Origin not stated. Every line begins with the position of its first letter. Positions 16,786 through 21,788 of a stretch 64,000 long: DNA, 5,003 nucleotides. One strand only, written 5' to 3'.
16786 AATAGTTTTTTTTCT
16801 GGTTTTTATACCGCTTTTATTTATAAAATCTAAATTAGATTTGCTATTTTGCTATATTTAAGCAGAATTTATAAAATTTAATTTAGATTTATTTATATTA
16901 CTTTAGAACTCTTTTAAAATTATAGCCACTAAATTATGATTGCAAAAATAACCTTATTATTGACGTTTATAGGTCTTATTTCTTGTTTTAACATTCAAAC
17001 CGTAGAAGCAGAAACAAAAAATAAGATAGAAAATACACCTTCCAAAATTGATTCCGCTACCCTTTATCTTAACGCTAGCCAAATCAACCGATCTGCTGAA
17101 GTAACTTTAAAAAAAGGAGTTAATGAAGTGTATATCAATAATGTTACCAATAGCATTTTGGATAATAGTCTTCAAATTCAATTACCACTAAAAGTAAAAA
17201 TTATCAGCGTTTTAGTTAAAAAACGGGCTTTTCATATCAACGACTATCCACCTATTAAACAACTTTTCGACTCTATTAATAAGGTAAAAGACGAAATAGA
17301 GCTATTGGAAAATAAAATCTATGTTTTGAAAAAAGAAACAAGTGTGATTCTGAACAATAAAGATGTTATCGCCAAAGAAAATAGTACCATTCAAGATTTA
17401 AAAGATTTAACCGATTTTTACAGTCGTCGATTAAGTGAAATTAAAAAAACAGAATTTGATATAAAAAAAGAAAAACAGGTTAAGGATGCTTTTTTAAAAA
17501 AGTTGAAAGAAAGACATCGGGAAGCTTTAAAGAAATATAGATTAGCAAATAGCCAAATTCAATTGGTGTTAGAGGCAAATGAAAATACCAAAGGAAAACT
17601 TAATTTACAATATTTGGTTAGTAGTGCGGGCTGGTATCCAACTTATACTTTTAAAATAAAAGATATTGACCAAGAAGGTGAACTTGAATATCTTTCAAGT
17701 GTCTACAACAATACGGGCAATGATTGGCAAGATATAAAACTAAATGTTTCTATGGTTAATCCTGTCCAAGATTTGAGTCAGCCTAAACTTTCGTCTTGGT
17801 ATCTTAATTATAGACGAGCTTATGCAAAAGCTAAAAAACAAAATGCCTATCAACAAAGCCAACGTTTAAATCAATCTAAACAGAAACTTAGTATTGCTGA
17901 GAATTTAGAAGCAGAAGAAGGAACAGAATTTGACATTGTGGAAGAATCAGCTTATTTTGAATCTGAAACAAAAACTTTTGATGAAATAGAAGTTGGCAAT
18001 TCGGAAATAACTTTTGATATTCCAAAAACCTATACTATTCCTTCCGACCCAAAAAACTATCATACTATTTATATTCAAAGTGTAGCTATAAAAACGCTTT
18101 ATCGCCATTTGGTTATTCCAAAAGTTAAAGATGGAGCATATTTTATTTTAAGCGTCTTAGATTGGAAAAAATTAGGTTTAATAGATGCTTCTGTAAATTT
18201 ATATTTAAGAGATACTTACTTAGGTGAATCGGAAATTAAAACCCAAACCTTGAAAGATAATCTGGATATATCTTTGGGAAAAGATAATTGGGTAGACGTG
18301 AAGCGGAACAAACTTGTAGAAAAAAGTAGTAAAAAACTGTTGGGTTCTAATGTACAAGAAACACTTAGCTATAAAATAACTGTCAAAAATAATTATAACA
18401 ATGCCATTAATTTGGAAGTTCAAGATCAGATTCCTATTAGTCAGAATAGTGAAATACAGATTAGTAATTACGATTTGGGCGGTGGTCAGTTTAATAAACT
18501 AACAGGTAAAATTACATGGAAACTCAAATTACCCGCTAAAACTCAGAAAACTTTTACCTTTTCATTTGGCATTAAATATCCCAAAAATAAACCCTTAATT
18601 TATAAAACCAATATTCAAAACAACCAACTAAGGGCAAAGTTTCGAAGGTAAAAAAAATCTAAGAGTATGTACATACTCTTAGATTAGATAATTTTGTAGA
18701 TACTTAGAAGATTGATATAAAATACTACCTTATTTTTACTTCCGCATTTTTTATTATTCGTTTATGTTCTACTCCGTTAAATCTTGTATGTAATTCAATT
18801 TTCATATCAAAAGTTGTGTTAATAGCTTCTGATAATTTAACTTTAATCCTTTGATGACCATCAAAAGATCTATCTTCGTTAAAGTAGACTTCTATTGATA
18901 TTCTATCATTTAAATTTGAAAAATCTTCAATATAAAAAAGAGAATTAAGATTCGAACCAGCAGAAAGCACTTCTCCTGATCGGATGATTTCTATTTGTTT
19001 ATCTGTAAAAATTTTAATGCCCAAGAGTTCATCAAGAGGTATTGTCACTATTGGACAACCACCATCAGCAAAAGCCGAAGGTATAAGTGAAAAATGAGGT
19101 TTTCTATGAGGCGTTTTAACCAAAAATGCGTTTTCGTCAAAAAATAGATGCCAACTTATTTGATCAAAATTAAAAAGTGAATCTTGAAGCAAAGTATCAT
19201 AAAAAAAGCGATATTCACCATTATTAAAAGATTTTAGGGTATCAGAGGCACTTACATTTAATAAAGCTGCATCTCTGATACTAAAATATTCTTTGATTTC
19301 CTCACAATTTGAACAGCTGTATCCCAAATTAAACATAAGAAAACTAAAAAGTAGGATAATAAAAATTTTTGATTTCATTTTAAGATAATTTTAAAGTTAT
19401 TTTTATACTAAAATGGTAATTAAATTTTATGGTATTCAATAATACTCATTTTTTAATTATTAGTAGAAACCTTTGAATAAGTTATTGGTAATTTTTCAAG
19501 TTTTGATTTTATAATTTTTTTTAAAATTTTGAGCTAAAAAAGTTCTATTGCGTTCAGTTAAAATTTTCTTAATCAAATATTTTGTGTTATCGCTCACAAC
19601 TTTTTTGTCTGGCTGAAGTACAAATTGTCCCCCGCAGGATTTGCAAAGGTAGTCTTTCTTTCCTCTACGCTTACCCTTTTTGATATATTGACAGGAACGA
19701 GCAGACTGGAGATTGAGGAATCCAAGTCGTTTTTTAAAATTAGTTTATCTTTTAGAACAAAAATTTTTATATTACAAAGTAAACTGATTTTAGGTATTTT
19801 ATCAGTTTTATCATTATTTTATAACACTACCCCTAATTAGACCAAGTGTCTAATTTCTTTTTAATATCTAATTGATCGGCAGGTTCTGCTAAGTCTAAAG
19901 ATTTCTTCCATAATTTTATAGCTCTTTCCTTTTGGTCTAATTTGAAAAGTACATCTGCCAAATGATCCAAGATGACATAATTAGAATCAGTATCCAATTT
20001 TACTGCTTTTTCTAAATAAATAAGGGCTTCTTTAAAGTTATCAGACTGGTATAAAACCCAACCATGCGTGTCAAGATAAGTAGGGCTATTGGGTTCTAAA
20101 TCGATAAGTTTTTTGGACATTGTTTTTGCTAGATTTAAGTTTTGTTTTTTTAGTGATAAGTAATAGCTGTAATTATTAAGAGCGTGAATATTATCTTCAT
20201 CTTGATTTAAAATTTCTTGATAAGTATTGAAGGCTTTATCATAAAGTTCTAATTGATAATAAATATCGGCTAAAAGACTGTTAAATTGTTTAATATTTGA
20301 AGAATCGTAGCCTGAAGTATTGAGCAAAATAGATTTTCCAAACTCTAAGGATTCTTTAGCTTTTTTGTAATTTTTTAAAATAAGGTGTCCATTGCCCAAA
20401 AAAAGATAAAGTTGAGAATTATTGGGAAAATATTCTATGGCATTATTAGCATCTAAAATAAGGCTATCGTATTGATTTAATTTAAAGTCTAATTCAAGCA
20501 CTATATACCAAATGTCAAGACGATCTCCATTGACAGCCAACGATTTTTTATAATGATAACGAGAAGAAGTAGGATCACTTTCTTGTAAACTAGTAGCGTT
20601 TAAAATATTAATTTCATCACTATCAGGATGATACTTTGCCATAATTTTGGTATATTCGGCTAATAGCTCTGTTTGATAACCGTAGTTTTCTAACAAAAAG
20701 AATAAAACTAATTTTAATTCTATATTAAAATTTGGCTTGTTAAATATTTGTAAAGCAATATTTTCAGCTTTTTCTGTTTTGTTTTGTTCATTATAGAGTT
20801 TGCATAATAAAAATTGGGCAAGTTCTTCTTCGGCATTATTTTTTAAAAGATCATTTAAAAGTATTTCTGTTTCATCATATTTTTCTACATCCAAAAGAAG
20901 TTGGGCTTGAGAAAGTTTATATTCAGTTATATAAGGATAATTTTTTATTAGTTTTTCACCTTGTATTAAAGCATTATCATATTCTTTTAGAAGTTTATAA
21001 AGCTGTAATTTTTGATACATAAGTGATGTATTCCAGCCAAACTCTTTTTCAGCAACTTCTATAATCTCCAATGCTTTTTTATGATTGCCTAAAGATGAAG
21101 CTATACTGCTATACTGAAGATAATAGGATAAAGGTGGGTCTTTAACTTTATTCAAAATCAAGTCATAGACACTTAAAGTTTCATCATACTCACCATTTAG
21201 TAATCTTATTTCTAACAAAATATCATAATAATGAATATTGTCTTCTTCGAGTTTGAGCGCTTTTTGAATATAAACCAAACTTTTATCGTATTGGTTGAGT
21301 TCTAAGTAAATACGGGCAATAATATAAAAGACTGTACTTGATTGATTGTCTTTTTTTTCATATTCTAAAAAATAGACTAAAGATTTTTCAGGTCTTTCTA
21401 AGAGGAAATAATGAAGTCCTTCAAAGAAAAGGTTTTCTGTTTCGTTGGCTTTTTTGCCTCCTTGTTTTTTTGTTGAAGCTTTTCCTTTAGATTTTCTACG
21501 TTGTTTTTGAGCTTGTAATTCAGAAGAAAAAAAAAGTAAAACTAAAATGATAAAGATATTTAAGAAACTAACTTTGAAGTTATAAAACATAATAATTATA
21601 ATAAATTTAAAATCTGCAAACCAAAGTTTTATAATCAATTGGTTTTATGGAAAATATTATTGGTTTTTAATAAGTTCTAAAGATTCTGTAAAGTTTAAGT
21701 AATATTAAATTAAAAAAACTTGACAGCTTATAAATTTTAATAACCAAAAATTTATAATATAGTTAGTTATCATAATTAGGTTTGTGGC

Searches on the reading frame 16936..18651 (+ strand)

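Call 53: search_protein_families(library=pfam, proteins=[window:16936-18651:+], max_evalue=0.001)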
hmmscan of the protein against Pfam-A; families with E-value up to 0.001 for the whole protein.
window:16936-18651:+ (571 aa): 2 families
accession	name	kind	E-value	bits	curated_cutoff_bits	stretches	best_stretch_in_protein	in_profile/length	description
PF13598.12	DUF4139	-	5.1e-45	154.1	31.8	1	222-550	1-205/205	Domain of unknown function (DUF4139)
PF13600.11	DUF4140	-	9.6e-14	52.1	27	1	41-136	1-96/98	N-terminal domain of unknown function (DUF4140)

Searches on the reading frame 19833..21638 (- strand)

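Call 53: search_protein_families(library=pfam, proteins=[window:19833-21638:-], max_evalue=0.001)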
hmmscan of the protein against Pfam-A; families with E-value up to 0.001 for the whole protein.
window:19833-21638:- (601 aa): 15 families
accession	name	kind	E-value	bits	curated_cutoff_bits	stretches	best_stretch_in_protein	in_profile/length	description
PF07719.23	TPR_2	-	9.3e-21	72.6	27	1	103-134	3-34/34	Tetratricopeptide repeat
PF13181.12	TPR_8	-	2.4e-17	62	25.7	1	103-134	3-34/34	Tetratricopeptide repeat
PF13428.12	TPR_14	-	5.1e-17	61.1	23.5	0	455-489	6-40/44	Tetratricopeptide repeat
PF13424.12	TPR_12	-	3e-16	59.8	30.1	0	410-480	5-75/77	Tetratricopeptide repeat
PF14559.12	TPR_19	-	4.5e-15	56.2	25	0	529-576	1-47/68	Tetratricopeptide repeat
PF00515.34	TPR_1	-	6.1e-14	51.6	27.8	1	103-134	3-34/34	Tetratricopeptide repeat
PF12895.13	ANAPC3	-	7.7e-13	49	27.2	0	64-126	20-81/82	Anaphase-promoting complex, cyclosome, subunit 3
PF13432.12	TPR_16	-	9.9e-10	39.1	32.7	0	243-296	2-54/65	Tetratricopeptide repeat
PF13374.12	TPR_10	-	6.5e-09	36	27.5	0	557-585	5-33/42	Tetratricopeptide repeat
PF25063.1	ARM_TT21_C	-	5.8e-08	33.3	35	0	496-583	106-193/209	Tetratricopeptide repeat protein 21 C-terminal ARM domain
PF23914.1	TPR_CcmH_CycH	-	1.3e-07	32.1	42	0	455-547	55-149/158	Cytochrome c-type biogenesis protein H TPR domain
PF13176.12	TPR_7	-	2.9e-06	27.4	27.9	0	106-133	4-31/36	Tetratricopeptide repeat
PF13174.12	TPR_6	-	7.2e-05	23.6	26.3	0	103-129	2-28/33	Tetratricopeptide repeat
PF25064.1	ARM_TT21_5th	-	8e-05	23.4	27.8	0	454-547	5-100/117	TT21 fifth ARM repeats domain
PF13371.12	TPR_9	-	0.00052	20.4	35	0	498-550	8-60/73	Tetratricopeptide repeat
